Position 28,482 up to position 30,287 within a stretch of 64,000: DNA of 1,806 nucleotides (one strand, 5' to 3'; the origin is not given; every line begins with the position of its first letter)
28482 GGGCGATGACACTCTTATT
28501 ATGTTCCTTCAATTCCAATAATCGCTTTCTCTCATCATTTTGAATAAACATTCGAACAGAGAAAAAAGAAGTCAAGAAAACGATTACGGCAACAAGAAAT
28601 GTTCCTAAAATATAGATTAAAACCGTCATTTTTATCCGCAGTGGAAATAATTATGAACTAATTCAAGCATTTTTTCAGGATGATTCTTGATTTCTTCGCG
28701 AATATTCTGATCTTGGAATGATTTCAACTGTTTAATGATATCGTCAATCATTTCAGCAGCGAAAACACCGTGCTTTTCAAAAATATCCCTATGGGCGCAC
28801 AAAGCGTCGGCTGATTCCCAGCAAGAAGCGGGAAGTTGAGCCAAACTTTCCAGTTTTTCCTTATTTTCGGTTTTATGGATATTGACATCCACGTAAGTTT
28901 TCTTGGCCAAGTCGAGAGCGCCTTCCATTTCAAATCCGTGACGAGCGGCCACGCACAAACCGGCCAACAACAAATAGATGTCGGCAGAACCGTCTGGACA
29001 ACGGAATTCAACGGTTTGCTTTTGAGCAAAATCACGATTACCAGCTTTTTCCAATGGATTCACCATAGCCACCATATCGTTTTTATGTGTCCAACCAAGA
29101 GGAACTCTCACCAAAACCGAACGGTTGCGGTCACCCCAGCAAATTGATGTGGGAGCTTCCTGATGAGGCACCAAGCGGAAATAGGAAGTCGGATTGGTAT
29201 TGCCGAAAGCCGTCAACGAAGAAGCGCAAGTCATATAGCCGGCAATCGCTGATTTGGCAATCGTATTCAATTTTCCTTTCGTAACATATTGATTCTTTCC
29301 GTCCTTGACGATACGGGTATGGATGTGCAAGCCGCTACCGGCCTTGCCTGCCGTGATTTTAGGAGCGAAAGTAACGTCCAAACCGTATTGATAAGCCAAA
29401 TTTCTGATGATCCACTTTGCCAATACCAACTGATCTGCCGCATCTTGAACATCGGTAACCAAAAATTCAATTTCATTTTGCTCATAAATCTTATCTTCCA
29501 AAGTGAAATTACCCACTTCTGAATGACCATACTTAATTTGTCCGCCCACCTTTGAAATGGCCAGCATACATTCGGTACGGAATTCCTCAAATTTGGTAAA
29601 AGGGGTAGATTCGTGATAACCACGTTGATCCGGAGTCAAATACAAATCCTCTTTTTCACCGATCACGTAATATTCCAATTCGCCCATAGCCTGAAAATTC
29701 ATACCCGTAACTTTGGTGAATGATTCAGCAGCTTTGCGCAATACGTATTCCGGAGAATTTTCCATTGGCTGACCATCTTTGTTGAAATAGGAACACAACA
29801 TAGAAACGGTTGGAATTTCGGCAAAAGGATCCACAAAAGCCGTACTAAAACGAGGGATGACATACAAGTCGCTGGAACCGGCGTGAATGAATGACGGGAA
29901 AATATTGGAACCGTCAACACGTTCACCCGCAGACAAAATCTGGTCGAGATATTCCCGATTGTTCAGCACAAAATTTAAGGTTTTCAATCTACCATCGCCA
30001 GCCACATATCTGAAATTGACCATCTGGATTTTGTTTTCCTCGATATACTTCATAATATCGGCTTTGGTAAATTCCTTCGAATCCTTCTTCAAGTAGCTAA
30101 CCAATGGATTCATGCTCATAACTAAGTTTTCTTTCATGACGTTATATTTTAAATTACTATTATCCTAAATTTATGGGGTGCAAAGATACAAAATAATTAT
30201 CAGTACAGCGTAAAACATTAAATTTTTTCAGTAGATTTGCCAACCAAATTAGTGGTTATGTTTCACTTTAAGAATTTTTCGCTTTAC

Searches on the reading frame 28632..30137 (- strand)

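Call 33: search_protein_families(library=pfam, proteins=[window:28632-30137:-], max_evalue=0.00001)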
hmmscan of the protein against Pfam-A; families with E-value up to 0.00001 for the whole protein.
window:28632-30137:- (501 aa): 2 families
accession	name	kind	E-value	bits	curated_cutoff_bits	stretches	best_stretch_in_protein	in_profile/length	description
PF00120.29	Gln-synt_C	-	9.8e-57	193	24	1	127-483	2-336/344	Glutamine synthetase, catalytic domain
PF03951.24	Gln-synt_N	-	3.5e-12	46.2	33.4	1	36-119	1-81/82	Glutamine synthetase, beta-Grasp domain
